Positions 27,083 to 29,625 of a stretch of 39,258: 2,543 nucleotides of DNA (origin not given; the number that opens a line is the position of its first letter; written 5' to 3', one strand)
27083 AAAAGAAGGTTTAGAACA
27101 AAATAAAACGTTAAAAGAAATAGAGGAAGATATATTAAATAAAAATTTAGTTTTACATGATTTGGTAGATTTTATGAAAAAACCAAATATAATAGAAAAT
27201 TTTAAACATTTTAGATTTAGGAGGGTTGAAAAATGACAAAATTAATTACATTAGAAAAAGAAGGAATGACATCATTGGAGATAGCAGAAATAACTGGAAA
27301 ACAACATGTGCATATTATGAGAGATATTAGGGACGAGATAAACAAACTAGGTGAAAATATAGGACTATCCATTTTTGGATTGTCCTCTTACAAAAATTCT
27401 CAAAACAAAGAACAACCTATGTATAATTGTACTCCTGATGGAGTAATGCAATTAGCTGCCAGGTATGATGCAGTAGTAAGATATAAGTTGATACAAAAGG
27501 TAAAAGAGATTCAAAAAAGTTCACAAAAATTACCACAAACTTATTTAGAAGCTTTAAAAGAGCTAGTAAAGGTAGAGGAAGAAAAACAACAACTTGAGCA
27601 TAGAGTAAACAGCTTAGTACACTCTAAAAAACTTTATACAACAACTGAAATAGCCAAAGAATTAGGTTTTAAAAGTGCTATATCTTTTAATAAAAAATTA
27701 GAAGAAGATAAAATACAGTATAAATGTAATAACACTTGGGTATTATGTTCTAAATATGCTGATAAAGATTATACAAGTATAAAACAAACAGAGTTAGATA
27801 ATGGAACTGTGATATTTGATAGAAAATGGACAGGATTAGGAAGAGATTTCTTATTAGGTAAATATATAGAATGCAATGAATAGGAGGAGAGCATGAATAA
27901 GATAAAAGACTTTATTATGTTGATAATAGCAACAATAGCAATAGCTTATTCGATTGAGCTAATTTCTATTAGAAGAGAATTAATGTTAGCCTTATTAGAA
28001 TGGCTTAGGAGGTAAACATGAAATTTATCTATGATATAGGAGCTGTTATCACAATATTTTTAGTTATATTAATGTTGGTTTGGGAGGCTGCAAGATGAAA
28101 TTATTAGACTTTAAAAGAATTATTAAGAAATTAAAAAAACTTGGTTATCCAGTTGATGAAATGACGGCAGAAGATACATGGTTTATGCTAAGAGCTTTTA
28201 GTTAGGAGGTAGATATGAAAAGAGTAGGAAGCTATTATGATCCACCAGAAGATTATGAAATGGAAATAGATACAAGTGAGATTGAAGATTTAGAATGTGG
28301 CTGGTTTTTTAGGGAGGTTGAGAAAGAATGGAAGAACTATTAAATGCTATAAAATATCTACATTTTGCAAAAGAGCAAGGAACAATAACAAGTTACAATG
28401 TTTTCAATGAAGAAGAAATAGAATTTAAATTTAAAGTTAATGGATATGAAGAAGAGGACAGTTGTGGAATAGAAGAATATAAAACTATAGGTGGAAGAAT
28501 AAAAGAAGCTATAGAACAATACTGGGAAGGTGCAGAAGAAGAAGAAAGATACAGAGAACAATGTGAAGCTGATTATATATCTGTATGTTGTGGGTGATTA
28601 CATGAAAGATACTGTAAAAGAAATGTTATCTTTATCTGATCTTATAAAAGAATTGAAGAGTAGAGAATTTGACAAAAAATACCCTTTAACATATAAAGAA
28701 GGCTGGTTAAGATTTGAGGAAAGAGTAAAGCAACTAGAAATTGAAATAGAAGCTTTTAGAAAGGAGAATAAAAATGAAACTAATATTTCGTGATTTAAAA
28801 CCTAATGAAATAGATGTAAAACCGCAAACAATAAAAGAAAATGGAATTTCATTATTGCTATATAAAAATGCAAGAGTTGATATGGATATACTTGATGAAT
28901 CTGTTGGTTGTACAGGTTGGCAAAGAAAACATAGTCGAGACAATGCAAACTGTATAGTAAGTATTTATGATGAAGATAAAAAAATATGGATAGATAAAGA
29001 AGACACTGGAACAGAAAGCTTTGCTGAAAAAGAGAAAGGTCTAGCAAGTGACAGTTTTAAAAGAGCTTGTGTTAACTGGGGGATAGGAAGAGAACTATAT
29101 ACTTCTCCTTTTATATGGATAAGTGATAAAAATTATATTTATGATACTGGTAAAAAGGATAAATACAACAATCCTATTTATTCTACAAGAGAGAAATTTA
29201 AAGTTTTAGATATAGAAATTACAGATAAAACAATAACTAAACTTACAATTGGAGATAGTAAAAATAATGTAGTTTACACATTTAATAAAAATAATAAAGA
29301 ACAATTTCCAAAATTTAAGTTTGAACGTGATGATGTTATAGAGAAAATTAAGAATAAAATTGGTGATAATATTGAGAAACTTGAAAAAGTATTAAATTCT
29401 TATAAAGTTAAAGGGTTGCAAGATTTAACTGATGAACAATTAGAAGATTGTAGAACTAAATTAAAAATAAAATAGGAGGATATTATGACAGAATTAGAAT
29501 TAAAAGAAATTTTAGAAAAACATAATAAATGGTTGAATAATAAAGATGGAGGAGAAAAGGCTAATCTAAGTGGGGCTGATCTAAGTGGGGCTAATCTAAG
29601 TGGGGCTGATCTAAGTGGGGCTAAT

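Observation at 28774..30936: A pentapeptide-repeat protein, a candidate DNA mimic, sits between a Rad52/Sak-like SSAP and an HNH-like protein in the early recombination module.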

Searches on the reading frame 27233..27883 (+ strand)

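Call 4: search_protein_families(library=pfam, proteins=[window:27233-27883:+], max_evalue=0.01)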
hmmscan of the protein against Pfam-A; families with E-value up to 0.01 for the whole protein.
window:27233-27883:+ (216 aa): 3 families
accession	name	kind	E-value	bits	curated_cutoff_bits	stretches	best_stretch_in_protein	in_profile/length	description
PF09669.15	Phage_pRha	-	1.1e-16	61.5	29.9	1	12-94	1-90/91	Phage regulatory protein Rha (Phage_pRha)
PF03374.19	ANT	-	9.1e-14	52.1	25.3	1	124-210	13-104/108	Phage antirepressor protein KilAC domain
PF14389.11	Lzipper-MIP1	-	0.0039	17.9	32.2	1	93-128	42-77/84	Leucine-zipper of ternary complex factor MIP1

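Call 5: search_protein_families(library=phrogs, proteins=[window:27233-27883:+], max_evalue=0.001)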
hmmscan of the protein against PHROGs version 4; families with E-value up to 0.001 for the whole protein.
window:27233-27883:+ (216 aa): 12 families
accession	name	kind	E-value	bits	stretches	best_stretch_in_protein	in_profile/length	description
phrog_63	-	transcription regulation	3.7e-40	139.5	1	12-213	133-358/431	anti-repressor Ant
phrog_10324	-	transcription regulation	1.5e-23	84.8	1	8-124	2-121/205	anti-repressor Ant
phrog_25289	-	unknown function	1.6e-18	67.7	1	152-208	1-61/79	-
phrog_8235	-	transcription regulation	5.3e-18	66.4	1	7-122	8-129/219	anti-repressor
phrog_373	-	transcription regulation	3.8e-16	60.3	1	12-141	100-235/373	anti-repressor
phrog_1726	-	transcription regulation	1.5e-14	55.5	1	9-109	15-132/264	anti-repressor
phrog_2657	-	transcription regulation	9.6e-12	45.7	1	12-115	24-130/243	transcriptional regulator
phrog_130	-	transcription regulation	9.6e-12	45.6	1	86-210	282-407/480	anti-repressor Ant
phrog_518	-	transcription regulation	4.1e-11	43.9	1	13-79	25-89/268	Rha-like transcriptional regulator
phrog_4936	-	transcription regulation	1.9e-09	38.8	1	6-122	9-151/257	transcriptional regulator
phrog_18886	-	unknown function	3.4e-06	27.7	1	13-75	20-84/269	-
phrog_995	-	transcription regulation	1.4e-05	25.7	1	12-76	121-183/307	transcriptional regulator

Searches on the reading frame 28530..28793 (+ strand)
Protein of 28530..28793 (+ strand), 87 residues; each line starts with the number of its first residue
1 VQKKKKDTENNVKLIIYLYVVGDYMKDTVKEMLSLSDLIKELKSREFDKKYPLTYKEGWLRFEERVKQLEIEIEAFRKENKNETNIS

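Call 4: search_protein_families(library=pfam, proteins=[window:28530-28793:+], max_evalue=0.01)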
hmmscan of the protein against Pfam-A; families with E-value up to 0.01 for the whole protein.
window:28530-28793:+ (87 aa): 0 families

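Call 5: search_protein_families(library=phrogs, proteins=[window:28530-28793:+], max_evalue=0.001)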
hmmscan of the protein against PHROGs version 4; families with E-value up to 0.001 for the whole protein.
window:28530-28793:+ (87 aa): 0 families

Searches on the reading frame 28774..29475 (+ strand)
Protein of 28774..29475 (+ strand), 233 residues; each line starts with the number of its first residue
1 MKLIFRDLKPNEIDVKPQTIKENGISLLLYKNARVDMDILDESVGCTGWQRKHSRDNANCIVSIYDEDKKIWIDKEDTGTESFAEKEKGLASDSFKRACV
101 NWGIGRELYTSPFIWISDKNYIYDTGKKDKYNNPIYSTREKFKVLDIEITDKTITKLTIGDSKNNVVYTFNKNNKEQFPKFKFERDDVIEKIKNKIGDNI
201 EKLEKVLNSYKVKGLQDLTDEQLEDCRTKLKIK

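Call 4: search_protein_families(library=pfam, proteins=[window:28774-29475:+], max_evalue=0.01)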
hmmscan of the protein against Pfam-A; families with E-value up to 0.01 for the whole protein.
window:28774-29475:+ (233 aa): 1 family
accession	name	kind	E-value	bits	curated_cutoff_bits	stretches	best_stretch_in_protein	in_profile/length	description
PF04098.21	Rad52_Rad22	-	3.3e-05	24.3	20.3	1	72-122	96-148/153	Rad52/22 family double-strand break repair protein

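Call 5: search_protein_families(library=phrogs, proteins=[window:28774-29475:+], max_evalue=0.001)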
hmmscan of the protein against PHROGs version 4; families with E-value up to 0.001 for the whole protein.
window:28774-29475:+ (233 aa): 2 families
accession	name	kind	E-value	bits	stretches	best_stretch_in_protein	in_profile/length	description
phrog_14970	-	unknown function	3.7e-68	231.2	1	1-217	2-219/230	-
phrog_1097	-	DNA, RNA and nucleotide metabolism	3.1e-14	54.4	1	27-199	35-209/251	Erf-like ssDNA annealing protein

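Call 49: search_protein_families(library=padloc, proteins=[window:28774-29475:+], max_evalue=0.01)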
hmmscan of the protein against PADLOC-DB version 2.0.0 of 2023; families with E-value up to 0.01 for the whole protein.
window:28774-29475:+ (233 aa): 0 families

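Call 50: search_protein_families(library=ncbifam, proteins=[window:28774-29475:+], max_evalue=0.01)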
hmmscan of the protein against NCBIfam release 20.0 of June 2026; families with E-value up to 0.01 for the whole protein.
window:28774-29475:+ (233 aa): 0 families
